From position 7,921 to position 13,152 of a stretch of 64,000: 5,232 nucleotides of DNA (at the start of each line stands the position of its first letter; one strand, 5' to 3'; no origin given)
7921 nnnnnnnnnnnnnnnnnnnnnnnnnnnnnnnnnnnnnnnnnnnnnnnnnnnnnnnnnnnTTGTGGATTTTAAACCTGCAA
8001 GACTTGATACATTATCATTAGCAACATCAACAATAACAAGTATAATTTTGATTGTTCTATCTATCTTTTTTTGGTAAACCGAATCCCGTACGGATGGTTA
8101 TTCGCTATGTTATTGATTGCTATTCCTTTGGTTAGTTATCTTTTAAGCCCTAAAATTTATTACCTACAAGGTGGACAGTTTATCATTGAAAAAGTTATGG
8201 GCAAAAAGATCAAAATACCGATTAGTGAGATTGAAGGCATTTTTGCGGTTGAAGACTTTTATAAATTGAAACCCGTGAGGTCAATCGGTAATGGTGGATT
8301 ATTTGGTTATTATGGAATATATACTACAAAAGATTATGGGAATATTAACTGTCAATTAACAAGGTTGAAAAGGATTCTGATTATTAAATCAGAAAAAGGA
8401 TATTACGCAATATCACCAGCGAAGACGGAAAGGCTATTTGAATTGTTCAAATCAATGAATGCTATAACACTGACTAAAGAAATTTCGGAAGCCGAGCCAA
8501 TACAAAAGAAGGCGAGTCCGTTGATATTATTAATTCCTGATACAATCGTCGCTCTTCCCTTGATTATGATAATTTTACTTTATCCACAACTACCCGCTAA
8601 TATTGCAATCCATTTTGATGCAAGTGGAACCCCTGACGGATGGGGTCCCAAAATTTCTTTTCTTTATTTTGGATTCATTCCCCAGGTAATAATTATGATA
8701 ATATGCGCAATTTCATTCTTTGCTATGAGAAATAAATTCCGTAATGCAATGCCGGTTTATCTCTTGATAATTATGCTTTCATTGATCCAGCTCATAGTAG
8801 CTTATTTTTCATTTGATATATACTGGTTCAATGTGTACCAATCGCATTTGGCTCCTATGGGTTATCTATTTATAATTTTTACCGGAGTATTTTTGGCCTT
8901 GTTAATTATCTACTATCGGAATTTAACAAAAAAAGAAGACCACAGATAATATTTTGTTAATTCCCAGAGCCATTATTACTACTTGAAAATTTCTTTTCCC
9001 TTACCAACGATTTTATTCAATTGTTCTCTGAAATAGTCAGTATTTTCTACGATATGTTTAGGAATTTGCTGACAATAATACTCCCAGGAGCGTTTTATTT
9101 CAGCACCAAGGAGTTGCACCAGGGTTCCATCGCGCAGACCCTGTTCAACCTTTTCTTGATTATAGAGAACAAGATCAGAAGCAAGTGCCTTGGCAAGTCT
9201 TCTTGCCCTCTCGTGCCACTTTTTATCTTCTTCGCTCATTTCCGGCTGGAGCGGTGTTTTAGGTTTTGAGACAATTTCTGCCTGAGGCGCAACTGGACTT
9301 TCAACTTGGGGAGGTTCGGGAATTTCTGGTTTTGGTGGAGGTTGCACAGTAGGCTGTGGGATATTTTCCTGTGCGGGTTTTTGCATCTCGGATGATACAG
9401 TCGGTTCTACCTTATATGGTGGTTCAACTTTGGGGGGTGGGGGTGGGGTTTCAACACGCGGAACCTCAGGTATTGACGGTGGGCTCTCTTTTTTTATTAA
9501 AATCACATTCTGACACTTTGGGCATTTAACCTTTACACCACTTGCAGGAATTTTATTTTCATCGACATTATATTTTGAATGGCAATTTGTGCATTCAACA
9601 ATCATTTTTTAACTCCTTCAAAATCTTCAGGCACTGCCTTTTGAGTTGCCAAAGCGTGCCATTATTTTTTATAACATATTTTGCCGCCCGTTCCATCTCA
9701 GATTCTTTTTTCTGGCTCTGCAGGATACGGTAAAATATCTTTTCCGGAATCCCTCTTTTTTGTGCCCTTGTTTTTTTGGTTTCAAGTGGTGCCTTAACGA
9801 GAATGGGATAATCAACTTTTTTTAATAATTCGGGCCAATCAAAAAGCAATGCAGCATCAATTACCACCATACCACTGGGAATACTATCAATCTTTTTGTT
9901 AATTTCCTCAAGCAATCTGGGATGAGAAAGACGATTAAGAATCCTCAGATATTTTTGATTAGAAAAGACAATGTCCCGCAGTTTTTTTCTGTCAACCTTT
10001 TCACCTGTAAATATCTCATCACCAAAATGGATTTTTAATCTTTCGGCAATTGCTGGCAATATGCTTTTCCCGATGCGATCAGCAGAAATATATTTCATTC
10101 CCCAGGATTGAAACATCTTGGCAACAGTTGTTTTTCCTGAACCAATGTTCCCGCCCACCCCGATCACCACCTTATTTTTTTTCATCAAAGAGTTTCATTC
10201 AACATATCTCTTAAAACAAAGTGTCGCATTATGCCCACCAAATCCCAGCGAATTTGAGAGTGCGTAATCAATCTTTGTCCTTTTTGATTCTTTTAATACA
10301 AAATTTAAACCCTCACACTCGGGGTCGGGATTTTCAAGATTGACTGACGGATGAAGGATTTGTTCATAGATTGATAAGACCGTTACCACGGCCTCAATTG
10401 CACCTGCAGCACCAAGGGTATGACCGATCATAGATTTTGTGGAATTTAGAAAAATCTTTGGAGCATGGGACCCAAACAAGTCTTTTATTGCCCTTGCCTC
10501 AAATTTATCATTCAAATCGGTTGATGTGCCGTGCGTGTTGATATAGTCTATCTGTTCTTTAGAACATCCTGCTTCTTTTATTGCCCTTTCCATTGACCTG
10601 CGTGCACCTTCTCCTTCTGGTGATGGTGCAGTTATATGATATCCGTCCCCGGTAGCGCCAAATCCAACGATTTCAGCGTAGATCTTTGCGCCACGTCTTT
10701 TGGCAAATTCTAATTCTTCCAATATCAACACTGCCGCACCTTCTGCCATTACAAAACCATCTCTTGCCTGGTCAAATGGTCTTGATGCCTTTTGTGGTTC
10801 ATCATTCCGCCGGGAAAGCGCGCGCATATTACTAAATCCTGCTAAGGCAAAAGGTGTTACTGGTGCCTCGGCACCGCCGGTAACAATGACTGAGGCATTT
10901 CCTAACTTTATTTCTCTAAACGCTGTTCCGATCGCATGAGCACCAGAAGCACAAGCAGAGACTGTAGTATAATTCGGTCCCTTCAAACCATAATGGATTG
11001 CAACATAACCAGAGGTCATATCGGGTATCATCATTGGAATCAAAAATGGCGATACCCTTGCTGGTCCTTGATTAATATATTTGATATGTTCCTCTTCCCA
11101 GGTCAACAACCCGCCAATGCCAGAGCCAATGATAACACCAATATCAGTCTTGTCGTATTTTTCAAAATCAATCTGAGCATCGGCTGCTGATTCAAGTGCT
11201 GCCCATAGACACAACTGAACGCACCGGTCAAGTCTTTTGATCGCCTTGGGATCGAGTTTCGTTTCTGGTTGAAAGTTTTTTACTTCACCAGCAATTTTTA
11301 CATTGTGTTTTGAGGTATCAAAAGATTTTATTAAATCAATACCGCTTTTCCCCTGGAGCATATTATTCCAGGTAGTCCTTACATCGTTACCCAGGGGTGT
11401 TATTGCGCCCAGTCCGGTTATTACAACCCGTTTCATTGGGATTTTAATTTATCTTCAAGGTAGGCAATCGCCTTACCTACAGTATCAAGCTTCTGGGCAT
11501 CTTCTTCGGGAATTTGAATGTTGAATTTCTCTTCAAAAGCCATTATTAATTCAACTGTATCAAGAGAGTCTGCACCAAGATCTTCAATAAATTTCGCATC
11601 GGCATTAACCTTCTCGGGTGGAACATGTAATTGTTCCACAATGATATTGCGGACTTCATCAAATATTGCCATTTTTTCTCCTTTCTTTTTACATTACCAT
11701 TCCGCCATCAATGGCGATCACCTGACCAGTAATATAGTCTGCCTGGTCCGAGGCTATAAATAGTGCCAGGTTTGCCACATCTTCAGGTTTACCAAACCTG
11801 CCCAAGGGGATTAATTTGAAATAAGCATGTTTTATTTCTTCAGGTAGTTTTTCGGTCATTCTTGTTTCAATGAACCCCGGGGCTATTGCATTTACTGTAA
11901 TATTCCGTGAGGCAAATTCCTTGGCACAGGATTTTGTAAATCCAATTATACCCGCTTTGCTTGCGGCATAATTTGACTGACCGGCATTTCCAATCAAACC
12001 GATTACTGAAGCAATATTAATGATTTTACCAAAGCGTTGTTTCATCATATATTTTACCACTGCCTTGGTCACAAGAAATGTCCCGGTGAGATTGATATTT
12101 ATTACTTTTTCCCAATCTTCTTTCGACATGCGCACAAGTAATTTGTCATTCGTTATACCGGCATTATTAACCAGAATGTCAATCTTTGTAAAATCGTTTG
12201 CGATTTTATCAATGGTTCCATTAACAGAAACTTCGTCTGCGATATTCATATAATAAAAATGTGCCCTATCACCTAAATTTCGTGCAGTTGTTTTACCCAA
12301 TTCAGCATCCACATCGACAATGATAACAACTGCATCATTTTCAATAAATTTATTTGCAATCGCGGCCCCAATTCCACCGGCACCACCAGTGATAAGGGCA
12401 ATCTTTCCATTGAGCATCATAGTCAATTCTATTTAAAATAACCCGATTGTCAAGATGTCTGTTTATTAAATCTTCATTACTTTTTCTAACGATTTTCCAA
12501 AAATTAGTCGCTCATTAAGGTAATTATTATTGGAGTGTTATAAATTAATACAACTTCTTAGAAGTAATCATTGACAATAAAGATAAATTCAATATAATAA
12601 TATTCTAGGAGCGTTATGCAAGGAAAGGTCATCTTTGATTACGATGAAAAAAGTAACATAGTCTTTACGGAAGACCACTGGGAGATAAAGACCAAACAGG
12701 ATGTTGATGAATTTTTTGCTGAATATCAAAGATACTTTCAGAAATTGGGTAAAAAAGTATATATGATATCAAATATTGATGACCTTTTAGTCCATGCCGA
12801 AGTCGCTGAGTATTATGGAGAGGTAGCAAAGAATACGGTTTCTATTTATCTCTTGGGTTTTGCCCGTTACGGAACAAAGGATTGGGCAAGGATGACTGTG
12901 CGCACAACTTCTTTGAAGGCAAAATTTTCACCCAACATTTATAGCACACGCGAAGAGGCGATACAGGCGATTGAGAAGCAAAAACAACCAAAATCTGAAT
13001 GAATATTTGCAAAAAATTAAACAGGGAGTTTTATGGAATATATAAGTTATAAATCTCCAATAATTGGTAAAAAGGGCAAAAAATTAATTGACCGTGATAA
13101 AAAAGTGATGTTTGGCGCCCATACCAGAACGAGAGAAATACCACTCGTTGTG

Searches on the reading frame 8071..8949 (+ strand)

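Call 10: search_protein_families(library=pfam, proteins=[window:8071-8949:+], max_evalue=0.001)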
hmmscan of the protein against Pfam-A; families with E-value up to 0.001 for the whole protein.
window:8071-8949:+ (292 aa): 2 families
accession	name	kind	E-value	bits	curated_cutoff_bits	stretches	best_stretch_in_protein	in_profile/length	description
PF10882.14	bPH_5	-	8.6e-16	58.3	22.5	1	30-126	3-96/100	Bacterial PH domain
PF07853.16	DUF1648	-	8.4e-15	54.6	28.7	1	159-200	2-42/49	Domain of unknown function (DUF1648)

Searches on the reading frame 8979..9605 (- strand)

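Call 10: search_protein_families(library=pfam, proteins=[window:8979-9605:-], max_evalue=0.001)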
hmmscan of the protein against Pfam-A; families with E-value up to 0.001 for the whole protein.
window:8979-9605:- (208 aa): 3 families
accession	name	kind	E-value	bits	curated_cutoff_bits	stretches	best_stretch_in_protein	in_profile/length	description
PF13717.11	Zn_ribbon_4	-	3.1e-16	59.4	30.3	1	1-35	1-35/36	zinc-ribbon domain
PF13719.11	Zn_ribbon_5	-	2.5e-09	37.2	29.3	1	1-34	1-34/37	zinc-ribbon domain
PF25206.1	DUF7836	-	0.00012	22.3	26.7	0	3-33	8-38/59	Domain of unknown function (DUF7836)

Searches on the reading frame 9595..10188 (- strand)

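Call 10: search_protein_families(library=pfam, proteins=[window:9595-10188:-], max_evalue=0.001)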
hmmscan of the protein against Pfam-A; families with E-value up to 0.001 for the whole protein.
window:9595-10188:- (197 aa): 3 families
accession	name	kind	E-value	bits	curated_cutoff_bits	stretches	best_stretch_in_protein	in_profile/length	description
PF01121.26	CoaE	-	3.3e-31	108.8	27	1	8-179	2-178/180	Dephospho-CoA kinase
PF13238.12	AAA_18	-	6.1e-06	27.2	29.4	1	9-151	1-118/128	AAA domain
PF01712.25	dNK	-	0.00098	19.4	27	0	9-28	1-20/203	Deoxynucleoside kinase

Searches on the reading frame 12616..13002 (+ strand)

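Call 3: search_protein_families(library=pfam, proteins=[window:12616-13002:+], max_evalue=0.01)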
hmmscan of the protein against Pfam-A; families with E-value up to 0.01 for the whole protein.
window:12616-13002:+ (128 aa): 0 families

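Call 4: search_protein_families(library=ncbifam, proteins=[window:12616-13002:+], max_evalue=0.01)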
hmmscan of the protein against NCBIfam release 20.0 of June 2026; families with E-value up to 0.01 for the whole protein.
window:12616-13002:+ (128 aa): 1 family
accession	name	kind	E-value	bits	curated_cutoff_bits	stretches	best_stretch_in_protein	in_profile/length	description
NF041107.1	RQC_minor_1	subfamily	0.0057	16.3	115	1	15-51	84-120/173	RQC-minor-1 family DNA-binding protein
